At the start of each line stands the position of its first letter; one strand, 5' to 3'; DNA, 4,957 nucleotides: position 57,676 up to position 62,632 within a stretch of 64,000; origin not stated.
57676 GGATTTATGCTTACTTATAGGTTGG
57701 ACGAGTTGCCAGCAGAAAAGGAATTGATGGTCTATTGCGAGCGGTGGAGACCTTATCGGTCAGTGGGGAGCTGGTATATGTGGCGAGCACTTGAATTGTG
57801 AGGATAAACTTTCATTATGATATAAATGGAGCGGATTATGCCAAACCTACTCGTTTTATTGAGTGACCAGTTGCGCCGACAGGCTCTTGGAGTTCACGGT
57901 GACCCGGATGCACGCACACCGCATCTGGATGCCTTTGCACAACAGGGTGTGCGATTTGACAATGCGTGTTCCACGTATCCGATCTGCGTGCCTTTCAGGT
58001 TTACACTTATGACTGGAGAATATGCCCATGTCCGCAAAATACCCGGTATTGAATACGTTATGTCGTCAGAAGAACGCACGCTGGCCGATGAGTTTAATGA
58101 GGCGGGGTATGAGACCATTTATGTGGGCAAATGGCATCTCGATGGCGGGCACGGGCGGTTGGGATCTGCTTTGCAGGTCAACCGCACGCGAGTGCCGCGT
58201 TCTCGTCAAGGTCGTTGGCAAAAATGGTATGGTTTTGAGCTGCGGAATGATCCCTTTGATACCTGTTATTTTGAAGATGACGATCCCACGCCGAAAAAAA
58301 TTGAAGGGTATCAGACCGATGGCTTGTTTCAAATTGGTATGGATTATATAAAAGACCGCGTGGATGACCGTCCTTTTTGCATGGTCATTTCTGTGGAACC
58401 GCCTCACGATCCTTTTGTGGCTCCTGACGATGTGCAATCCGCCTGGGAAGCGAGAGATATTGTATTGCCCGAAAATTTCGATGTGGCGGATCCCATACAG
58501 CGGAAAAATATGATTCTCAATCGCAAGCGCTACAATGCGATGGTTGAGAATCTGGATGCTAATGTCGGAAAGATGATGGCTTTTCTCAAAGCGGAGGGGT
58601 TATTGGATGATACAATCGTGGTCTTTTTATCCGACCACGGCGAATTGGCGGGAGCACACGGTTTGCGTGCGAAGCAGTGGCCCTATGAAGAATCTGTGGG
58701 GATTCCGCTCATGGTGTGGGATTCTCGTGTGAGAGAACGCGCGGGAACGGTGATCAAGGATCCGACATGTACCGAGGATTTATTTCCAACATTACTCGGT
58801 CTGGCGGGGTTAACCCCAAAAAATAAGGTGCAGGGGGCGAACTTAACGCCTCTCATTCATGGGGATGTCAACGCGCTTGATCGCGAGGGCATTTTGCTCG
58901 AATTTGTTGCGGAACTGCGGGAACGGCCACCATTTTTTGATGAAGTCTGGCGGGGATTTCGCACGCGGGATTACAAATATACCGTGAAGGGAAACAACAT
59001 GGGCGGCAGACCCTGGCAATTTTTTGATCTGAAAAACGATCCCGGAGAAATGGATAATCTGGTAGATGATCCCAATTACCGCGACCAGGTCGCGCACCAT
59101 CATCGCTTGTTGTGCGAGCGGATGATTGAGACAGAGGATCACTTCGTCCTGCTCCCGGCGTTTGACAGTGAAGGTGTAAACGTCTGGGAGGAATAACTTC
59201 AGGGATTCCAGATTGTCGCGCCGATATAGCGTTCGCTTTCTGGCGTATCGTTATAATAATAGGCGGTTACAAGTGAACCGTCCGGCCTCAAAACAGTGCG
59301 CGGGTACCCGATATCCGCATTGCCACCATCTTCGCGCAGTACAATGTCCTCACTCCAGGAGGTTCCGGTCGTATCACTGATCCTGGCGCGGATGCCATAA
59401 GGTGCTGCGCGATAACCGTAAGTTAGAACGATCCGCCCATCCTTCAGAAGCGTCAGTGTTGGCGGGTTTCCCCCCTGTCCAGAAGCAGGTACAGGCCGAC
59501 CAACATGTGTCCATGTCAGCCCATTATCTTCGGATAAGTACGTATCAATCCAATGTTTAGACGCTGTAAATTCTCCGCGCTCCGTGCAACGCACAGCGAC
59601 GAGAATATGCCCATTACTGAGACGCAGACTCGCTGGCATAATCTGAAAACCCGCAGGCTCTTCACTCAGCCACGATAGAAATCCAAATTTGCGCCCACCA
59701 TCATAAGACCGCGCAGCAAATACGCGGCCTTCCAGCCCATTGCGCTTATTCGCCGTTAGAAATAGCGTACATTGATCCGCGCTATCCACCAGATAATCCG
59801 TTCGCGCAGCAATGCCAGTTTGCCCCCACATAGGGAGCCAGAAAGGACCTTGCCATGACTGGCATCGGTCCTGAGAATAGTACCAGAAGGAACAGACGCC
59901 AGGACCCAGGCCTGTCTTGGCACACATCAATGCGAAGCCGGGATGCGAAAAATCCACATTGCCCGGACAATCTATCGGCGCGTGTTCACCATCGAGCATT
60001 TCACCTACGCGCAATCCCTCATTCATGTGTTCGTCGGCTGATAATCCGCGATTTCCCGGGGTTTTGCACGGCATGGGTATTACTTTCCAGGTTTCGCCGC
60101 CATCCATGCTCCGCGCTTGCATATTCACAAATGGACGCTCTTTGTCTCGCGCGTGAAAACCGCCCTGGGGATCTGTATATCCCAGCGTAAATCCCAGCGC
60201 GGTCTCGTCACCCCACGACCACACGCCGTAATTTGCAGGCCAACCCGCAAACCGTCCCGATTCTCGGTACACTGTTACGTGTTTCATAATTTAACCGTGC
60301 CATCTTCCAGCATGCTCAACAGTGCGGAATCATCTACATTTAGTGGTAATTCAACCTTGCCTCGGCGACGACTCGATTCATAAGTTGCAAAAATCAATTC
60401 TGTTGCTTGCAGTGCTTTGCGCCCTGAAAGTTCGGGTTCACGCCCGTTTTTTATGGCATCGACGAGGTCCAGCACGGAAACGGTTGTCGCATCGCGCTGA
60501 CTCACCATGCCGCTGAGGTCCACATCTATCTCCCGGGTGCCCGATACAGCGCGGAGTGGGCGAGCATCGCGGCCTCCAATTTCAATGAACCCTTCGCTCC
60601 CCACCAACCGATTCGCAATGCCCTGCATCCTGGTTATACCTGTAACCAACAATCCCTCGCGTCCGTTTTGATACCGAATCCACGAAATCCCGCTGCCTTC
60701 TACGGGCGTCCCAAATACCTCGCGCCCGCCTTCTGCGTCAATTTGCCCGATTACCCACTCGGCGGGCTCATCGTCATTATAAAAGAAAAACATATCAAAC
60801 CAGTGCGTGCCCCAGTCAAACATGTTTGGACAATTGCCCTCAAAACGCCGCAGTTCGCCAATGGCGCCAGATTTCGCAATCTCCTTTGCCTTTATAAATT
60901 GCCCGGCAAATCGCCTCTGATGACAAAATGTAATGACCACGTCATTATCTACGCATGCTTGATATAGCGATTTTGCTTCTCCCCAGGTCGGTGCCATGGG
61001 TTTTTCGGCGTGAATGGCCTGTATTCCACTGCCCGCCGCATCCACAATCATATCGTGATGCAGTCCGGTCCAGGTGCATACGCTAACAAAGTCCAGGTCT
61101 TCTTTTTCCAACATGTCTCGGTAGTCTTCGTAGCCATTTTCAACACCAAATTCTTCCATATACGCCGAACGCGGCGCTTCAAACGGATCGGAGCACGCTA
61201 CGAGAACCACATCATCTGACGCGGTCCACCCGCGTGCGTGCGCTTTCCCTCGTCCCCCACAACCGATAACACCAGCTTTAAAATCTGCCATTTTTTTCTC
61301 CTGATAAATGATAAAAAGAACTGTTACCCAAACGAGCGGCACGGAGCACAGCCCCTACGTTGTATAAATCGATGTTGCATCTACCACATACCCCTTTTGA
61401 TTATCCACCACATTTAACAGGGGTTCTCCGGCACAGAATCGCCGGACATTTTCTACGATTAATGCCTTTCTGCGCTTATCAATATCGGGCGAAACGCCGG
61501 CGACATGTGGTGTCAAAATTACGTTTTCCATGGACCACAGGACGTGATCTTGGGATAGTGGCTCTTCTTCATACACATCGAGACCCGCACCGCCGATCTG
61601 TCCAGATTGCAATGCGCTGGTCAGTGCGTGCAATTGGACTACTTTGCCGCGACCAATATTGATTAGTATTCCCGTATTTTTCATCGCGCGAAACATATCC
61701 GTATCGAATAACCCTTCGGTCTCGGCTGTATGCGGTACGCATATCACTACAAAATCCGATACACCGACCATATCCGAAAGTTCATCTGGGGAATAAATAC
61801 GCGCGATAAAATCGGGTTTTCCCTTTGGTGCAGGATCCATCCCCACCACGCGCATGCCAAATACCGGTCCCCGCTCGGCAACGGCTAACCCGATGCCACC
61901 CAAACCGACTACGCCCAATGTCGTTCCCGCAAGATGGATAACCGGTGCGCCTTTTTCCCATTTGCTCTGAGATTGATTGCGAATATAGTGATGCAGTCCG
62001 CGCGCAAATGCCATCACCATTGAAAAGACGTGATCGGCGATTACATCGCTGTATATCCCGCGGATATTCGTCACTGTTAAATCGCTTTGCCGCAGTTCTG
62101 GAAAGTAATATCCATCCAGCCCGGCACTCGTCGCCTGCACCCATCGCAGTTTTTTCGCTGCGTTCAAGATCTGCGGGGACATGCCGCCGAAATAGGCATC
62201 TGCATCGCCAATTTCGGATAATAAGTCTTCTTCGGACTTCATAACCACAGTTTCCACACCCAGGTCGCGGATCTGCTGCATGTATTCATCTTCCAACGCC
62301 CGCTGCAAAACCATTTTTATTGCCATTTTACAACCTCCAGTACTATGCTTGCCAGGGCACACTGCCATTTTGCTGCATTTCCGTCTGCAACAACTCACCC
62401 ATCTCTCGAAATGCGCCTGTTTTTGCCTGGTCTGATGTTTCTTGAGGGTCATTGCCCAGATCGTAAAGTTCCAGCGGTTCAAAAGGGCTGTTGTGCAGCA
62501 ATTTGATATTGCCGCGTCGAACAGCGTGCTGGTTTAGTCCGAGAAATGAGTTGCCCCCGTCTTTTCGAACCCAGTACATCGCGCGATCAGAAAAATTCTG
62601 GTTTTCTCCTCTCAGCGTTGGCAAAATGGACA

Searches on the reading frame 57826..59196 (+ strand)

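Call 37: search_protein_families(library=pfam, proteins=[window:57826-59196:+], max_evalue=0.00001)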
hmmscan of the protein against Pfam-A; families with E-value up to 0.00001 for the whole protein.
window:57826-59196:+ (456 aa): 4 families
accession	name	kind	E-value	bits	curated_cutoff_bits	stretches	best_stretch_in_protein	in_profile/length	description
PF00884.28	Sulfatase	-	1.1e-47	163.3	25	1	6-328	1-300/301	Sulfatase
PF16347.10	SGSH_C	-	2.1e-16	60.9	29.3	1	276-429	1-148/154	N-sulphoglucosamine sulphohydrolase, C-terminal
PF01663.27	Phosphodiest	-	8.6e-12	45.7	23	0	234-285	182-235/342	Type I phosphodiesterase / nucleotide pyrophosphatase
PF02995.22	DUF229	-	8.5e-07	28.5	25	1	235-278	305-348/496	Protein of unknown function (DUF229)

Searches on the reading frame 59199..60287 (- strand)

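Call 38: search_protein_families(library=pfam, proteins=[window:59199-60287:-], max_evalue=0.00001)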
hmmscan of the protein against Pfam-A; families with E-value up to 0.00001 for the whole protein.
window:59199-60287:- (362 aa): 1 family
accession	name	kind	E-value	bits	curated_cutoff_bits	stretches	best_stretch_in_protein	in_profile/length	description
PF13088.12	BNR_2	-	1.1e-10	41.8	31.4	1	187-339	136-275/277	BNR repeat-like domain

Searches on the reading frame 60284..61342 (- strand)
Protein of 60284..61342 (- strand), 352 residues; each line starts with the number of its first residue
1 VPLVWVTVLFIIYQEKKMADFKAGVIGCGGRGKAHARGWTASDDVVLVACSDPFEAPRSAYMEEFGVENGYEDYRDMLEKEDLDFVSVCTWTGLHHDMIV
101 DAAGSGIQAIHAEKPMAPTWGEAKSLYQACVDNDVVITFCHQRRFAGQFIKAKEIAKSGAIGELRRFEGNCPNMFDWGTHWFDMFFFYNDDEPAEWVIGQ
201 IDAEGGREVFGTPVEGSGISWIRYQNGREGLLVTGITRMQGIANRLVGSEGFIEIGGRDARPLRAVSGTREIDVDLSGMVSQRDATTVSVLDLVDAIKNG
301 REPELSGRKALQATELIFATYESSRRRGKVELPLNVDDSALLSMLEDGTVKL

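Call 38: search_protein_families(library=pfam, proteins=[window:60284-61342:-], max_evalue=0.00001)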
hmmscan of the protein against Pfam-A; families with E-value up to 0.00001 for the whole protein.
window:60284-61342:- (352 aa): 1 family
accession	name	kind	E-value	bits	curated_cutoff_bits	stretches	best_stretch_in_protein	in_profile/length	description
PF01408.29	GFO_IDH_MocA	-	7.4e-22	78.7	24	1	21-138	1-117/120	Oxidoreductase family, NAD-binding Rossmann fold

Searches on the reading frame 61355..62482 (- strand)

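Call 38: search_protein_families(library=pfam, proteins=[window:61355-62482:-], max_evalue=0.00001)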
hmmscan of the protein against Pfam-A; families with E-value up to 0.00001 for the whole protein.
window:61355-62482:- (375 aa): 2 families
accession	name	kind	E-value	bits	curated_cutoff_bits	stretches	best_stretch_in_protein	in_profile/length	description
PF02826.25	2-Hacid_dh_C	-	1.7e-54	184.3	25.1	1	153-328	1-178/178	D-isomer specific 2-hydroxyacid dehydrogenase, NAD binding domain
PF00389.36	2-Hacid_dh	-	8e-11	42.2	24.6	1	65-359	9-133/134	D-isomer specific 2-hydroxyacid dehydrogenase, catalytic domain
